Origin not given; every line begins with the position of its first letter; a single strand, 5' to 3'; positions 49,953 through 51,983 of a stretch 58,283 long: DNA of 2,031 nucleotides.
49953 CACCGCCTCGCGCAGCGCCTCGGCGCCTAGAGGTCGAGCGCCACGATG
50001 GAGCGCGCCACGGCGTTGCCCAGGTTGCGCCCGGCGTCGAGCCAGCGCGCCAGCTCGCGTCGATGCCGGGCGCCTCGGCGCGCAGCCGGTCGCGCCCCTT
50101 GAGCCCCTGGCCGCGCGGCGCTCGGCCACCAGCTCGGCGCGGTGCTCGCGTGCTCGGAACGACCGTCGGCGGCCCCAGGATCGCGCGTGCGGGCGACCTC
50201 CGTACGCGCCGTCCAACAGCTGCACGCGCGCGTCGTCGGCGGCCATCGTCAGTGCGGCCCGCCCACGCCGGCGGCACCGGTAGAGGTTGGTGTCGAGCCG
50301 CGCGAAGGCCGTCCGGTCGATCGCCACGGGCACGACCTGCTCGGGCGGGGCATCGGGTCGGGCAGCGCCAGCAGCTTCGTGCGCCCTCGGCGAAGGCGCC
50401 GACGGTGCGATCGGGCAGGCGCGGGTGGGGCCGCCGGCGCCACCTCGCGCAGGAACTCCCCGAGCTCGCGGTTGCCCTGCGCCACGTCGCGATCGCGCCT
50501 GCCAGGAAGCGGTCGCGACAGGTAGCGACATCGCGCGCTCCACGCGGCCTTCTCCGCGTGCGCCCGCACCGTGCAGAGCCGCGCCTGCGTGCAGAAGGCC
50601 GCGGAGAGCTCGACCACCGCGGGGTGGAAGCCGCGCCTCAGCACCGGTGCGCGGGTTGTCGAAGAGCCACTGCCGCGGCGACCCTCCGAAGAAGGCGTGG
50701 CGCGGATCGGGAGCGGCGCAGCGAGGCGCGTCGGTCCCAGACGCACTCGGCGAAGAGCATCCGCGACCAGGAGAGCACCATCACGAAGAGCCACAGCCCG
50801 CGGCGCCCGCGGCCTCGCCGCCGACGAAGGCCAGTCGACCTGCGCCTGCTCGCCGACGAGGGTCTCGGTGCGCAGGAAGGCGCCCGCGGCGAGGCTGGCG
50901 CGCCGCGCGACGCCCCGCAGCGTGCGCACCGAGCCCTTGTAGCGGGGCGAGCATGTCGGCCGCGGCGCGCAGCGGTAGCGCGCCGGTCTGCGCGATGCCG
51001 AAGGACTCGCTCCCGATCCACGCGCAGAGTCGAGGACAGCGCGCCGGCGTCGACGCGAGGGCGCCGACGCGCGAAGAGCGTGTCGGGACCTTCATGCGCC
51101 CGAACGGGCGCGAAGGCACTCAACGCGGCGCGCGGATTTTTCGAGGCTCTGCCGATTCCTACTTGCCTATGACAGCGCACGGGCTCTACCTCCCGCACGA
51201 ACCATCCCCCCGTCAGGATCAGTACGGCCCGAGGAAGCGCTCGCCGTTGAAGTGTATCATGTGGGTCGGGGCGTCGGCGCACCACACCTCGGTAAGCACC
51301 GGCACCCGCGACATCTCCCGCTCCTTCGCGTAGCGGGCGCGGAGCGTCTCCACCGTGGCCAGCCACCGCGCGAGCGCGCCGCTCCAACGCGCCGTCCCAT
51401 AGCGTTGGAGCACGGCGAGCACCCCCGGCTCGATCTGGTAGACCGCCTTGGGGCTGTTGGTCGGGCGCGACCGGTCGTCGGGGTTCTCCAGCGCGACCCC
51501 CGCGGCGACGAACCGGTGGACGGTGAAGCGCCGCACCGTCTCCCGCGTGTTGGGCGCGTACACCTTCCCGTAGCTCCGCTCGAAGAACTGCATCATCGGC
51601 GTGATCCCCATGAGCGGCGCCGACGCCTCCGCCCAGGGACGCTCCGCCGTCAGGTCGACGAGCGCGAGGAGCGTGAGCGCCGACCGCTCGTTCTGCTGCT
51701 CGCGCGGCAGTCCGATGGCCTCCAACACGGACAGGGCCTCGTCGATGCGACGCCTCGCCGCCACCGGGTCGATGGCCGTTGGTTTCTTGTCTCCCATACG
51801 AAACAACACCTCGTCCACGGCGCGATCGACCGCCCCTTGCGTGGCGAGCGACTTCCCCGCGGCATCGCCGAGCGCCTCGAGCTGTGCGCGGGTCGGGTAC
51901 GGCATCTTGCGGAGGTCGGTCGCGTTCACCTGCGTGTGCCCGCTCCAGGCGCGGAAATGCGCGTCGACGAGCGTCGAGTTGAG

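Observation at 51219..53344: N6-adenine DNA methyltransferase with three independent inactivating lesions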

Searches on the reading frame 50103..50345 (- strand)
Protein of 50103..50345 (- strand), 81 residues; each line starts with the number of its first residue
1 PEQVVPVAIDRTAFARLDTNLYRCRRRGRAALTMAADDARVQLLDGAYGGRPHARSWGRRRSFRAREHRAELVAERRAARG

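Call 28: search_protein_families(library=pfam, proteins=[window:50103-50345:-], max_evalue=1)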
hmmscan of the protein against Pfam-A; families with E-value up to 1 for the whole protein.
seq(81 aa): 1 family
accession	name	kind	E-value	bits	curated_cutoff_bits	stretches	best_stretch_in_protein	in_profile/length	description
PF22483.2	Mu-transpos_C_2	-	0.028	14.6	27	1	3-62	10-70/73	Mu transposase, C-terminal domain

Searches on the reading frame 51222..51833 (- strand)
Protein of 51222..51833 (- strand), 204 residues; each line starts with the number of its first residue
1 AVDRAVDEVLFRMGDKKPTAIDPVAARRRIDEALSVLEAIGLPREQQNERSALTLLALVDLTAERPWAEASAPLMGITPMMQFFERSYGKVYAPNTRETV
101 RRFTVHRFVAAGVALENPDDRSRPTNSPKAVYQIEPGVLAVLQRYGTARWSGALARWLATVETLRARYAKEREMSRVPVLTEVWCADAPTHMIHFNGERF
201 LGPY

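Call 30: search_solved_structures(query=window:51222-51833:-, max_evalue=0.001, show_alignments=1)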
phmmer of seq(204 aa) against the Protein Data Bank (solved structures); distinct sequences matched with E-value up to 0.001: 1.
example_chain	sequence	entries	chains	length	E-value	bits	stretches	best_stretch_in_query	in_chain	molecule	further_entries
2ixs_A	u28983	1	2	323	3.3e-27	98.9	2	22-169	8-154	SDAI RESTRICTION ENDONUCLEASE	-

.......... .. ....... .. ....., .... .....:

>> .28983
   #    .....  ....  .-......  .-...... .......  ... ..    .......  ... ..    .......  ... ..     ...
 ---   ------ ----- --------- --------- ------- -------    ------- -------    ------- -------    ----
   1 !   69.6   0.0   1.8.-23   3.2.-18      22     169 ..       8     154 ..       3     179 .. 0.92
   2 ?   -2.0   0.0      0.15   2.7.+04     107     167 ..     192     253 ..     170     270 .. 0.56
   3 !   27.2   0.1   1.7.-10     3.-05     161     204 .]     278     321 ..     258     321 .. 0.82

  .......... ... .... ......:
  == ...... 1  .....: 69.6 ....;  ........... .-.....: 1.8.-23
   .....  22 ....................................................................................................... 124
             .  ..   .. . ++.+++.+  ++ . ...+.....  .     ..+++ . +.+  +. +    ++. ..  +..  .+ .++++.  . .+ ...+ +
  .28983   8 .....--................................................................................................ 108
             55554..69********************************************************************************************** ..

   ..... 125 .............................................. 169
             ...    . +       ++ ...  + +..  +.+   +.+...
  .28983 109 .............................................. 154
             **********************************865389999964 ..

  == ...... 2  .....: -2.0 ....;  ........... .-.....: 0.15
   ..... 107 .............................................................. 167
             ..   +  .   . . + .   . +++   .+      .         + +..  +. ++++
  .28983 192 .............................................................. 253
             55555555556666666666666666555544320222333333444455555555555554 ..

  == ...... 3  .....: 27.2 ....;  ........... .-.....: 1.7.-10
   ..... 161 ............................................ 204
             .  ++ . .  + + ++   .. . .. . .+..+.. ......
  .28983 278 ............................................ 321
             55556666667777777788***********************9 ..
